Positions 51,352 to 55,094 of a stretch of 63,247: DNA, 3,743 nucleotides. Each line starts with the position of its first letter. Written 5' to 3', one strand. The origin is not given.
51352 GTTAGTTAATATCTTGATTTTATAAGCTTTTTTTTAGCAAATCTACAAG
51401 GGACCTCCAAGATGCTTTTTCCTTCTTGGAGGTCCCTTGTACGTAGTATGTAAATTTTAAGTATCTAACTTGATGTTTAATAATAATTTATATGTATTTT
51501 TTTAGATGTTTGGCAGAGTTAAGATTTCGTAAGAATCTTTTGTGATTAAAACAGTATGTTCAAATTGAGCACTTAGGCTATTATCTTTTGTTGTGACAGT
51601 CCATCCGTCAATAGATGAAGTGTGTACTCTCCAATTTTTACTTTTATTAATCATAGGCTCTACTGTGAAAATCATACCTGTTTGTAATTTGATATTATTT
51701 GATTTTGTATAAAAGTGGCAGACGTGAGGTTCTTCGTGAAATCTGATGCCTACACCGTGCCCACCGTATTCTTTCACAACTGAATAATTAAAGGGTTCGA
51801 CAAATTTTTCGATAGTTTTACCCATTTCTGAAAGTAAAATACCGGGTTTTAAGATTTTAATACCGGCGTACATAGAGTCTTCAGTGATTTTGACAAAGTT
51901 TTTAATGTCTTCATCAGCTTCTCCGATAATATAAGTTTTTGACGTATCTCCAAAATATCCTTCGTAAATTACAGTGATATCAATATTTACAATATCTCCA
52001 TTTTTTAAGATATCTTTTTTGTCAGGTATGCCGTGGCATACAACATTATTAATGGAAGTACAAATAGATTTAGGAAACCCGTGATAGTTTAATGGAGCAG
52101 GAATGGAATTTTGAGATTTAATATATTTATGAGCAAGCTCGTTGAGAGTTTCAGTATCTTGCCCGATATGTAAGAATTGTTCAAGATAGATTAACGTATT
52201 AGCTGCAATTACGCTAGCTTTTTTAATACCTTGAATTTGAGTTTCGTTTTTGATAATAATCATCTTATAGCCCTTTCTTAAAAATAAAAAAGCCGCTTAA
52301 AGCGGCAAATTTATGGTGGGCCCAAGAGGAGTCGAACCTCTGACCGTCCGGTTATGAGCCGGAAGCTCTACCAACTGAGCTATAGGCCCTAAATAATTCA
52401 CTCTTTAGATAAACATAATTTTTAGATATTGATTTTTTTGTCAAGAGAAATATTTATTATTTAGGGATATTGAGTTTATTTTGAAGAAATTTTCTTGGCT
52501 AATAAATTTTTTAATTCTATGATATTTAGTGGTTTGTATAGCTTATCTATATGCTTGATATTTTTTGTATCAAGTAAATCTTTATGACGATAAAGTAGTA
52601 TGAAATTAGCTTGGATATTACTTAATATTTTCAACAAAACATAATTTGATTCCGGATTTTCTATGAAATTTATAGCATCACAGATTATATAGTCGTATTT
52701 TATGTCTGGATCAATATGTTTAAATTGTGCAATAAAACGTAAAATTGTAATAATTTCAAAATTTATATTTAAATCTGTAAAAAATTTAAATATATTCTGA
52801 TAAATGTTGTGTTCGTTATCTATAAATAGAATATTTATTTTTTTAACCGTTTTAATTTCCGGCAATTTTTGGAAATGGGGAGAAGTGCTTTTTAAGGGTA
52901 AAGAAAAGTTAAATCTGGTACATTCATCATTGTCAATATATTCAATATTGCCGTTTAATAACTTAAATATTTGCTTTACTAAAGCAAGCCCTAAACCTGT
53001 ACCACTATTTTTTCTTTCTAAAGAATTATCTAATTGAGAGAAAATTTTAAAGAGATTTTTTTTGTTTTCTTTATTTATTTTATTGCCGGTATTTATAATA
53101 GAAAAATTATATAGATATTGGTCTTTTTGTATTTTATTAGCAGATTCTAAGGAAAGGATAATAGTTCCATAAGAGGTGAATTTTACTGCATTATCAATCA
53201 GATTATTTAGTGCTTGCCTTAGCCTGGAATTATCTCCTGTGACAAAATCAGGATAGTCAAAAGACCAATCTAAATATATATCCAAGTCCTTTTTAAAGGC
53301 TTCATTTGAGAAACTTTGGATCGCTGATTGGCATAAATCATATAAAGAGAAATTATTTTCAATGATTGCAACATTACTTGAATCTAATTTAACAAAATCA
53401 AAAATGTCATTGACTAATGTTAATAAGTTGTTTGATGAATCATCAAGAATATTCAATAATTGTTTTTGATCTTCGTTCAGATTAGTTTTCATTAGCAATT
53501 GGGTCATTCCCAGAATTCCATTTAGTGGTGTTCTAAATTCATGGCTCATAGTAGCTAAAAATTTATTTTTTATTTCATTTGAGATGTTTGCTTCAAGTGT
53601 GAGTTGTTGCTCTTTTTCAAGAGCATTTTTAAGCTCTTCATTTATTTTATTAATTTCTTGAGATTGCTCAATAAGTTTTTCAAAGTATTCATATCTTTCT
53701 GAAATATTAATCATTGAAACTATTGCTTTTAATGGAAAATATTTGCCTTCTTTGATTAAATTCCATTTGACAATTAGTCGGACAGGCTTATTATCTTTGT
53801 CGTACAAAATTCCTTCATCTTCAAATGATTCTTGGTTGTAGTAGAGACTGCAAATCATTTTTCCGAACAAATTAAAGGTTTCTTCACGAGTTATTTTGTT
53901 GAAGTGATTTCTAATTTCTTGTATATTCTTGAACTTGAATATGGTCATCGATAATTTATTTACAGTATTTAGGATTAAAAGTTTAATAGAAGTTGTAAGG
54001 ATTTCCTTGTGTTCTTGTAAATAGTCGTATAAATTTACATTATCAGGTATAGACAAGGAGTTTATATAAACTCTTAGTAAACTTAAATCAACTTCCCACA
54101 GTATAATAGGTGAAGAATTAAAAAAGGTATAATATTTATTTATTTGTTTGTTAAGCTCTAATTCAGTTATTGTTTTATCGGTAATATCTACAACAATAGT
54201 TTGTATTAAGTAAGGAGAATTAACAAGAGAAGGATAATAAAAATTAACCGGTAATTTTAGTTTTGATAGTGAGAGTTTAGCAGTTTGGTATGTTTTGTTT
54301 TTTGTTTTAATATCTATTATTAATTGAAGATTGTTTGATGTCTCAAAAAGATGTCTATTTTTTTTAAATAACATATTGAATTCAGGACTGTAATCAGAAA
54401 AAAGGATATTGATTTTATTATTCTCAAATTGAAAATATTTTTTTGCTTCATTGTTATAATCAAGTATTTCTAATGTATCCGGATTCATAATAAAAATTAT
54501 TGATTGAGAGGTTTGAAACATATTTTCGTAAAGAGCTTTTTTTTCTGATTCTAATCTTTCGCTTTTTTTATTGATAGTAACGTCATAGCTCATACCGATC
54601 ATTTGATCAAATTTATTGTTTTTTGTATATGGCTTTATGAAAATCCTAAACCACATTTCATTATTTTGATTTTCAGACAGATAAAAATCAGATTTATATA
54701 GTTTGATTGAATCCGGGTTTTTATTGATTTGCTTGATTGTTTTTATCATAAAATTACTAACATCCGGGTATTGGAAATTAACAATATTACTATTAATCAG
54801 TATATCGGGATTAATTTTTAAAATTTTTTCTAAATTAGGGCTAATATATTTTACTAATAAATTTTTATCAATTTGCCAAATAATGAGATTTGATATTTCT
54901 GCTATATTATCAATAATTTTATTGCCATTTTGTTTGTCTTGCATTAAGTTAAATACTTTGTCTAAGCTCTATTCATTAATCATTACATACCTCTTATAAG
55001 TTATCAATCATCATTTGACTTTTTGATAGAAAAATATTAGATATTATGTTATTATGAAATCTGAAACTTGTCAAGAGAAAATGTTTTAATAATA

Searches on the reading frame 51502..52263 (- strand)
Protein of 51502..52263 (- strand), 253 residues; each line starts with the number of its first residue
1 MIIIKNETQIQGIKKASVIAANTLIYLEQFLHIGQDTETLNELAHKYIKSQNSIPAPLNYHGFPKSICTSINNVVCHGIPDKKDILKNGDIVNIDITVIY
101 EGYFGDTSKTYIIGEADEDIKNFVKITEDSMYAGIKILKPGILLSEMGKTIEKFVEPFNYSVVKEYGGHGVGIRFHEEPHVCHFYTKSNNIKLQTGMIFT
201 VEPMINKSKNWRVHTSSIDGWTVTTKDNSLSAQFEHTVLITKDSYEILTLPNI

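Call 19: search_protein_families(library=pfam, proteins=[window:51502-52263:-])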
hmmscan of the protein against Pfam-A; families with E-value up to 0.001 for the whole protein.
window:51502-52263:- (253 aa): 1 family
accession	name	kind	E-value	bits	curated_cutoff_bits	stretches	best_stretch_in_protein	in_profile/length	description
PF00557.29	Peptidase_M24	-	1.9e-47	162.2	23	1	12-242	2-208/208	Metallopeptidase family M24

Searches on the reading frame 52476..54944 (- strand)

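Call 80: search_protein_families(library=pfam, max_evalue=0.00001, proteins=[window:52476-54944:-])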
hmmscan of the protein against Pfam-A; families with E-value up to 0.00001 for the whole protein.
window:52476-54944:- (822 aa): 2 families
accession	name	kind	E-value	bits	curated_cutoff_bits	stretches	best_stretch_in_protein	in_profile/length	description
PF00512.31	HisKA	-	7.2e-22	77.6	26.9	1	459-522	2-65/66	His Kinase A (phospho-acceptor) domain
PF02518.31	HATPase_c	-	7.1e-19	68.7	26.4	1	570-685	1-110/111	Histidine kinase-, DNA gyrase B-, and HSP90-like ATPase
